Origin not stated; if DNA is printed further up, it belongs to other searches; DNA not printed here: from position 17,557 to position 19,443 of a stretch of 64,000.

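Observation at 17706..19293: Soluble histidine kinase whose only 'sensor' is a degenerate ABC-transporter nucleotide-binding domain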

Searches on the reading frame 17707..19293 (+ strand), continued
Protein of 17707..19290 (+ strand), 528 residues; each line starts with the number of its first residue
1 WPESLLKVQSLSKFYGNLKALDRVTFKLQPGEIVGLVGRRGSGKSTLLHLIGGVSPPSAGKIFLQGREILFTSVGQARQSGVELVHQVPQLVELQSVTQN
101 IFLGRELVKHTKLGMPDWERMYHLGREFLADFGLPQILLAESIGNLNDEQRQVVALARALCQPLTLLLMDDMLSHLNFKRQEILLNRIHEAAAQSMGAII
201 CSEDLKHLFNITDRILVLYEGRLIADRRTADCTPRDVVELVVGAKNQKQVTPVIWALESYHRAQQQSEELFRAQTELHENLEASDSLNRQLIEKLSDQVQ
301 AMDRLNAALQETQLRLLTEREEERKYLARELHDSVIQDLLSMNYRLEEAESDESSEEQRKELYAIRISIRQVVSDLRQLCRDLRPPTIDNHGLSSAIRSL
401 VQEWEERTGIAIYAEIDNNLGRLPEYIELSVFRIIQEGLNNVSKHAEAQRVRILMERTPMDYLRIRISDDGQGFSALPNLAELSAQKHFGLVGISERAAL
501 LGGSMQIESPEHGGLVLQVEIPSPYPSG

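Call 15: search_protein_families(library=ncbifam, proteins=[window:17707-19290:+, L001:5837-7357:+, L001:7371-8612:+, L001:4594-5751:+, L003:12885-15050:+], max_evalue=0.00001)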
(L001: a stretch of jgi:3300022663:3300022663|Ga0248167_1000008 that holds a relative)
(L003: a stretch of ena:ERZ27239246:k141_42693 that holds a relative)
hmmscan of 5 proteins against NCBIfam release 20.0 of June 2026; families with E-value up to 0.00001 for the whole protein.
seq(528 aa): 177 families (the best 25 are shown)
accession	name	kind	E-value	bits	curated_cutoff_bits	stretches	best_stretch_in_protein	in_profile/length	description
NF010069.0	PRK13549.1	equivalog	4.2e-44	150.8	699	1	3-245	3-243/513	xylose ABC transporter ATP-binding protein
NF008030.0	PRK10762.1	equivalog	1.7e-41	142.5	745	1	3-250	2-246/501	ribose ABC transporter ATP-binding protein RbsA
NF041861.1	YtfR_transport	equivalog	2e-41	141.9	850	1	5-250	1-242/492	galactofuranose ABC transporter, ATP-binding protein YtfR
NF052443.1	SensHisKinMctS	equivalog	3.8e-40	137.6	700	1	308-522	235-447/457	two-component system sensor histidine kinase MctS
TIGR02633.1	xylG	equivalog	7.8e-39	133.5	723.65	1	5-244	1-240/500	D-xylose ABC transporter ATP-binding protein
NF040905.2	GguA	equivalog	4.2e-37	127.7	810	1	5-244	1-240/500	multiple monosaccharide ABC transporter ATP-binding protein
NF008215.0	PRK10982.1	equivalog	4.6e-35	121.2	828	1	3-247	11-251/506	galactose/methyl galactoside ABC transporter ATP-binding protein MglA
NF008442.0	PRK11288.1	equivalog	9.4e-34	116.5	689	1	4-244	6-243/504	L-arabinose ABC transporter ATP-binding protein AraG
NF007253.0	PRK09700.1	equivalog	7.4e-33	113.9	772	1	3-249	3-249/510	D-allose ABC transporter ATP-binding protein AlsA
NF011967.0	PRK15439.1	equivalog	3e-32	111.7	586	1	3-266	9-263/510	autoinducer 2 ABC transporter ATP-binding protein LsrA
NF052531.1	Strep_LiaS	equivalog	1.3e-30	106.9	450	1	282-522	87-326/328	envelope stress sensor histidine kinase LiaS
NF008649.0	PRK11644.1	equivalog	2.5e-29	102.4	408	1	309-523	289-496/499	signal transduction histidine-protein kinase/phosphatase UhpB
TIGR03873.1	F420-0_ABC_ATP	hypoth_equivalog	1e-28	100.3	372.4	1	6-246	2-238/256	putative F420-0 ABC transporter ATP-binding protein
NF047930.1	ABC_ATP_B6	equivalog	2.4e-27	95.7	670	1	6-234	3-228/510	putative B6 ABC transporter ATP-binding protein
TIGR03375.1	type_I_sec_LssB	subfamily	2.9e-27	95.3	693.1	1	19-227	481-683/696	type I secretion system permease/ATPase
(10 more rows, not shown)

L001:5837-7357:+ (506 aa): 190 families (the best 25 are shown)
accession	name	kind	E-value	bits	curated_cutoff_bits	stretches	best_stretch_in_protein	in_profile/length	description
NF040905.2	GguA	equivalog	2.7e-228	758.4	810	1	5-503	1-499/500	multiple monosaccharide ABC transporter ATP-binding protein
NF010069.0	PRK13549.1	equivalog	1.9e-203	676.6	699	1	1-505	1-502/513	xylose ABC transporter ATP-binding protein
TIGR02633.1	xylG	equivalog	3.8e-171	569.9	723.65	1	5-504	1-499/500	D-xylose ABC transporter ATP-binding protein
NF008030.0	PRK10762.1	equivalog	6.6e-160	533.1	745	1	3-504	2-491/501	ribose ABC transporter ATP-binding protein RbsA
NF008442.0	PRK11288.1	equivalog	5.7e-158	526.3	689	1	2-504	4-495/504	L-arabinose ABC transporter ATP-binding protein AraG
NF007253.0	PRK09700.1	equivalog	5.5e-143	477.2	772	1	1-504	1-506/510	D-allose ABC transporter ATP-binding protein AlsA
NF008215.0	PRK10982.1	equivalog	8.1e-136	453.6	828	1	5-505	13-503/506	galactose/methyl galactoside ABC transporter ATP-binding protein MglA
NF041861.1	YtfR_transport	equivalog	2e-128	428.9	850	1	5-502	1-488/492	galactofuranose ABC transporter, ATP-binding protein YtfR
NF011967.0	PRK15439.1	equivalog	7.9e-114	380.9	586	1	3-504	9-499/510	autoinducer 2 ABC transporter ATP-binding protein LsrA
NF047930.1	ABC_ATP_B6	equivalog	2.3e-100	336.6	670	1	5-503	2-507/510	putative B6 ABC transporter ATP-binding protein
TIGR04521.1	ECF_ATPase_2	equivalog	2e-56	191.2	330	2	18-224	18-226/279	energy-coupling factor transporter ATPase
NF043075.1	MMSYN1_0197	equivalog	3.4e-55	187.4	550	2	5-221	2-211/341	spermidine/putrescine ABC transporter ATP-binding protein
TIGR03608.1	L_ocin_972_ABC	subfamily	3.9e-55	186.5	254.85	2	8-213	1-203/206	putative bacteriocin export ABC transporter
TIGR02315.1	ABC_phnC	equivalog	9.2e-55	185.7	266.1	2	5-222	1-225/243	phosphonate ABC transporter ATP-binding protein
TIGR02673.1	FtsE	equivalog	1e-53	182.2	264.85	2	5-219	1-213/214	cell division ATP-binding protein FtsE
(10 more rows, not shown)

L001:7371-8612:+ (413 aa): 11 families
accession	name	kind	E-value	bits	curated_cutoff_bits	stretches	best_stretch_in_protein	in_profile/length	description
NF040906.3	GguB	equivalog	3.5e-119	398.4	450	1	33-410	1-374/375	multiple monosaccharide ABC transporter permease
NF007067.0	PRK09512.1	equivalog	5.9e-56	190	398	2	258-406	170-318/321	ribose ABC transporter permease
NF008441.0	PRK11285.1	equivalog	5.4e-50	170.4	378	2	255-409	173-327/333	L-arabinose ABC transporter permease AraH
NF007014.0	PRK09478.1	equivalog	1.9e-43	149.1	386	2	259-410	182-333/336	galactose/methyl galactoside ABC transporter permease MglC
NF008630.0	PRK11618.1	equivalog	1.6e-41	142.7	363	2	247-373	150-276/331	galactofuranose ABC transporter, permease protein YjfF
NF011961.0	PRK15432.1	equivalog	6.7e-36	124.2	388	2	259-409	158-308/344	autoinducer 2 ABC transporter permease LsrC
NF007252.0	PRK09699.1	equivalog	2.1e-35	122.6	396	2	255-405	171-321/326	D-allose ABC transporter permease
NF041862.1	YtfT_transport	equivalog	1.3e-23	83.7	535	2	263-403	181-322/339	galactofuranose ABC transporter, ATP-binding protein YtfT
NF011612.1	PRK15038.1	equivalog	5.3e-20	71.8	500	1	258-403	158-303/322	autoinducer 2 ABC transporter permease LsrD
NF047929.1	ABC_B6_perm_2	equivalog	1.7e-07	30.8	400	1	260-323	183-246/337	putative B6 ABC transporter permease subunit 2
TIGR03409.1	urea_trans_UrtB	equivalog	1.2e-06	28.4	250.3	1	257-393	142-270/291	urea ABC transporter permease subunit UrtB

L001:4594-5751:+ (385 aa): 8 families
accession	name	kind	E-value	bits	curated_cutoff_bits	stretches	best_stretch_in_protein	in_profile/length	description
NF040907.2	ChvE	equivalog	8.5e-80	268.4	460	1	51-380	1-323/324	multiple monosaccharide ABC transporter substrate-binding protein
TIGR02634.1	xylF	equivalog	4.3e-56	190.7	389.55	2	55-209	5-156/302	D-xylose ABC transporter substrate-binding protein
NF007680.0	PRK10355.1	equivalog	8.4e-52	176.4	504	2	41-207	18-181/331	D-xylose ABC transporter substrate-binding protein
NF045705.1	SurfProtP46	equivalog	1.5e-23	83.2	800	2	162-338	180-354/412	surface antigen P46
NF007936.0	PRK10653.1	equivalog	5.4e-13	48.9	337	1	47-168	25-145/295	ribose ABC transporter substrate-binding protein RbsB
NF007254.0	PRK09701.1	equivalog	5.8e-10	38.8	335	1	45-180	21-164/311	D-allose transporter substrate-binding protein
NF011924.1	PRK15395.1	equivalog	1.7e-09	37.2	420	1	80-367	58-327/329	galactose/glucose ABC transporter substrate-binding protein MglB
TIGR02637.1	RhaS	equivalog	2.1e-06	27.2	342.25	0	72-188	22-141/302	rhamnose ABC transporter substrate-binding protein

L003:12885-15050:+ (721 aa): 12 families
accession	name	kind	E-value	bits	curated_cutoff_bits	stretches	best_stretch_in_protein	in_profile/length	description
NF040907.2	ChvE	equivalog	5.9e-156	518.7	460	2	41-370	1-323/324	multiple monosaccharide ABC transporter substrate-binding protein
TIGR02634.1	xylF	equivalog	8e-107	357.3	389.55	4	391-545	5-156/302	D-xylose ABC transporter substrate-binding protein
NF007680.0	PRK10355.1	equivalog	4e-98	328.6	504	4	382-545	23-183/331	D-xylose ABC transporter substrate-binding protein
NF045705.1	SurfProtP46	equivalog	8.7e-44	149.8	800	3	14-329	16-355/412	surface antigen P46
NF007936.0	PRK10653.1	equivalog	8.2e-31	107.4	337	2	22-157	12-144/295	ribose ABC transporter substrate-binding protein RbsB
NF011924.1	PRK15395.1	equivalog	1.1e-17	64.1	420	2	32-334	21-307/329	galactose/glucose ABC transporter substrate-binding protein MglB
NF007254.0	PRK09701.1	equivalog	1.5e-16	60.5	335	2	14-167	15-161/311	D-allose transporter substrate-binding protein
NF041827.1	YtfQ_transport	equivalog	2e-13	50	510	1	31-160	18-149/320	galactofuranose ABC transporter, galactofuranose-binding protein YtfQ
TIGR02637.1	RhaS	equivalog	8.3e-09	35.1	342.25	0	62-130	22-92/302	rhamnose ABC transporter substrate-binding protein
NF008452.0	PRK11303.1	equivalog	1.5e-07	30.9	385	0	343-478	25-154/332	catabolite repressor/activator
NF007449.0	PRK10014.1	subfamily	2.8e-07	29.9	310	0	41-137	67-161/342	Mal regulon transcriptional regulator MalI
NF008705.0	PRK11713.6-4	equivalog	9.4e-07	28.3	343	0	401-475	151-220/248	16S rRNA (uracil(1498)-N(3))-methyltransferase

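Call 20: search_protein_representatives(protein=window:17710-19293:+)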
Query: 527 residues. Proteins with E-value up to 0.001 (for the whole library): 540691; up to 1e-10: 170367; up to 1e-30: 3998. The best 150 are listed.
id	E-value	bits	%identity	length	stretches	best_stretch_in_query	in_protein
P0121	1.3e-180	617.6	56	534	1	3-526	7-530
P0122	1.9e-162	557.7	62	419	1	112-525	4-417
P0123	4.1e-152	523.6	48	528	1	4-525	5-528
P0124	1.3e-117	409.8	42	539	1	3-523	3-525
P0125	2.5e-105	369.3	49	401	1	137-523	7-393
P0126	5.3e-97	341.8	37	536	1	5-522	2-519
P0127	2.0e-96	339.9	46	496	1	77-457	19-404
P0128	3.5e-96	339.1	60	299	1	57-346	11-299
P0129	2.7e-90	319.7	51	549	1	2-312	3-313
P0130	1.4e-75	271.2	36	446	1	5-410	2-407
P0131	1.1e-69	251.8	58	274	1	92-303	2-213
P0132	3.5e-69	250.1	67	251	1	168-352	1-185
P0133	3.6e-66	240.2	54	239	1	301-523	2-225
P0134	2.5e-63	230.8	33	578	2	3-245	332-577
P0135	3.0e-61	223.9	48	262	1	3-240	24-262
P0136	7.3e-60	219.4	42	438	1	3-294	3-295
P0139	2.5e-57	211.0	31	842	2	283-522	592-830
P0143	4.6e-54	200.2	33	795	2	312-525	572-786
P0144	1.4e-53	198.7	41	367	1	2-277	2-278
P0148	7.3e-52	193.0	36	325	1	2-324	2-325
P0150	2.1e-51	191.4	30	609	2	4-270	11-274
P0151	3.1e-51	190.9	31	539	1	5-523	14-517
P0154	1.7e-50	188.4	30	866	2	5-243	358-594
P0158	7.4e-50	186.3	30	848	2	3-244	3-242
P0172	6.9e-48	179.9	29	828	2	4-244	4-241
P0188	3.6e-47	177.5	28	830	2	2-237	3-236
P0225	5.2e-46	173.7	33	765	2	5-293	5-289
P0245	1.6e-45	172.1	27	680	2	2-244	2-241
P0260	3.0e-45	171.2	30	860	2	2-247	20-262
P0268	3.9e-45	170.8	32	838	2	5-240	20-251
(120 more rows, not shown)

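Call 21: search_protein_families(library=pfam, proteins=[P0124, P0126, P0129, P0130, P0134, P0136, P0144, P0148, P0151, P0225], max_evalue=0.001)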
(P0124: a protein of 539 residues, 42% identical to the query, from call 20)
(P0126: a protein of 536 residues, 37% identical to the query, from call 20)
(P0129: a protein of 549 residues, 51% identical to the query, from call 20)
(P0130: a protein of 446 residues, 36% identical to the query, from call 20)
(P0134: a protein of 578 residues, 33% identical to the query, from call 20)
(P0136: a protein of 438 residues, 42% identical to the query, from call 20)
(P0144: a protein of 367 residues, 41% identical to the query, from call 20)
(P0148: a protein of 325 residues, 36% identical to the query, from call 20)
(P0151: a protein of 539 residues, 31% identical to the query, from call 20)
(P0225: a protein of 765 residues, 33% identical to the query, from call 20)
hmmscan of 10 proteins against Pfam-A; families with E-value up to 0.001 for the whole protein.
P0124 (539 aa): 3 families
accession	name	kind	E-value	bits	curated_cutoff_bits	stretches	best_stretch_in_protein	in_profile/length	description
PF00005.33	ABC_tran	-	6.9e-22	79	25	1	21-173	2-136/137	ABC transporter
PF07730.19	HisKA_3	-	7.1e-11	42.9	24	1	323-387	1-66/68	Histidine kinase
PF02518.31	HATPase_c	-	1.6e-08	35.4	26.4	1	429-522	3-107/111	Histidine kinase-, DNA gyrase B-, and HSP90-like ATPase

P0126 (536 aa): 3 families
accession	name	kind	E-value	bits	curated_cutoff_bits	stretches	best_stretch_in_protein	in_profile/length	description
PF07730.19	HisKA_3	-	1.1e-11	45.6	24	1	321-382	1-66/68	Histidine kinase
PF00005.33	ABC_tran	-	1.6e-09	39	25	1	19-170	3-135/137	ABC transporter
PF02518.31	HATPase_c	-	1.6e-09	38.6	26.4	1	424-519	3-109/111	Histidine kinase-, DNA gyrase B-, and HSP90-like ATPase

P0129 (549 aa): 8 families
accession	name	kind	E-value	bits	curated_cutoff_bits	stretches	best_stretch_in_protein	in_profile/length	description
PF00005.33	ABC_tran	-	7.8e-25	88.5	25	1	21-172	1-135/137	ABC transporter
PF17874.7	TPR_MalT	-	4.9e-21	75.8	45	1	267-429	187-335/336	MalT-like TPR region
PF00196.25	GerE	-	2.9e-19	68.9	23.5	1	488-543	2-57/57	Bacterial regulatory proteins, luxR family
PF08281.18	Sigma70_r4_2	-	1.1e-06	28.7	25.7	1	489-523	11-46/54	Sigma-70, region 4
PF04545.22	Sigma70_r4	-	1.7e-05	24.7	24.1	1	489-529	5-46/50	Sigma-70, region 4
PF13384.12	HTH_23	-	0.00026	21.2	24.6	0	494-521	8-35/50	Homeodomain-like domain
PF13604.12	AAA_30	-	0.00044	20.5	27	0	31-68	17-51/191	AAA domain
PF13424.12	TPR_12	-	0.0006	20.4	30.1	0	352-405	21-76/77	Tetratricopeptide repeat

P0130 (446 aa): 2 families
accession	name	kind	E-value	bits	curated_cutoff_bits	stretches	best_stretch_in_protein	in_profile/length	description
PF00005.33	ABC_tran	-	3.5e-14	54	25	1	17-167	1-135/137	ABC transporter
PF07730.19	HisKA_3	-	2.2e-13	51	24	1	318-382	1-66/68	Histidine kinase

P0134 (578 aa): 9 families
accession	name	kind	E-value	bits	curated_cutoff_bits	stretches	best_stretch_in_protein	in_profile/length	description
PF00005.33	ABC_tran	-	1.3e-57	194.7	25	2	349-505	1-137/137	ABC transporter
PF13304.12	AAA_21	-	9.2e-12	46.1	27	0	48-67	3-22/304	AAA domain, putative AbiEii toxin, Type IV TA system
PF02463.25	SMC_N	-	1.3e-07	31.7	40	0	361-551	26-213/220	RecF/RecN/SMC N terminal domain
PF13191.12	AAA_16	-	7.3e-07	30.3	32.6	0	45-154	25-104/167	AAA ATPase domain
PF03193.22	RsgA_GTPase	-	2.1e-06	28.1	30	0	44-68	106-130/174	RsgA GTPase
PF13555.12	AAA_29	-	1.1e-05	25.6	27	0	46-61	24-39/61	P-loop containing region of AAA domain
PF13476.12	AAA_23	-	2.1e-05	25.7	27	0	36-67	12-42/201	AAA domain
PF01926.29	MMR_HSR1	-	0.00015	22.3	21.9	0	48-69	3-24/113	50S ribosome-binding GTPase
PF01565.28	FAD_binding_4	-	0.00018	21.6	26.4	0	193-263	6-79/139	FAD binding domain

P0136 (438 aa): 1 family
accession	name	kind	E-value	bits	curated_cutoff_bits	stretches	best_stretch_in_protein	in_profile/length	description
PF00005.33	ABC_tran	-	6.8e-27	95.2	25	1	21-173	2-136/137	ABC transporter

P0144 (367 aa): 2 families
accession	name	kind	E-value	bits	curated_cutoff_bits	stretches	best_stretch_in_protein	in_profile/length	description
PF00005.33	ABC_tran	-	1.1e-24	88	25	1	20-173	1-136/137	ABC transporter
PF13304.12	AAA_21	-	3.4e-05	24.5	27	0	154-204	249-299/304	AAA domain, putative AbiEii toxin, Type IV TA system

P0148 (325 aa): 1 family
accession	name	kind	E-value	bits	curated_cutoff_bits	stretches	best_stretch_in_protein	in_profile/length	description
PF00005.33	ABC_tran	-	1.2e-22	81.4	25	1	21-174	2-137/137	ABC transporter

P0151 (539 aa): 5 families
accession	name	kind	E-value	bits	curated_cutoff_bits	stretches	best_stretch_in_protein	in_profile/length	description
PF00005.33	ABC_tran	-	9.6e-29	101.2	25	1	29-178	1-137/137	ABC transporter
PF02518.31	HATPase_c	-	2e-12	47.9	26.4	1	423-517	3-110/111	Histidine kinase-, DNA gyrase B-, and HSP90-like ATPase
PF07730.19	HisKA_3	-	3.8e-12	47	24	1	317-382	1-67/68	Histidine kinase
PF13304.12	AAA_21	-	7.8e-06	26.6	27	0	41-60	1-20/304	AAA domain, putative AbiEii toxin, Type IV TA system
PF13555.12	AAA_29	-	0.00077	19.6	27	0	30-56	13-39/61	P-loop containing region of AAA domain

P0225 (765 aa): 6 families
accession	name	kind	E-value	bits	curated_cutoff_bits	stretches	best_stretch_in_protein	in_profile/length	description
PF02518.31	HATPase_c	-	6.3e-23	81.8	26.4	1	606-762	2-109/111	Histidine kinase-, DNA gyrase B-, and HSP90-like ATPase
PF00005.33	ABC_tran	-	2e-22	80.7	25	1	20-173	1-134/137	ABC transporter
PF13185.12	GAF_2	-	5.4e-17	62.7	28.6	1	322-459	2-136/136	GAF domain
PF00512.31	HisKA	-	9.9e-16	58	26.9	1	492-558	2-65/66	His Kinase A (phospho-acceptor) domain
PF01590.32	GAF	-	1.3e-12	48.8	22.4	1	323-458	1-133/133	GAF domain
PF13492.12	GAF_3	-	1.7e-09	38.6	27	1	328-460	6-129/129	GAF domain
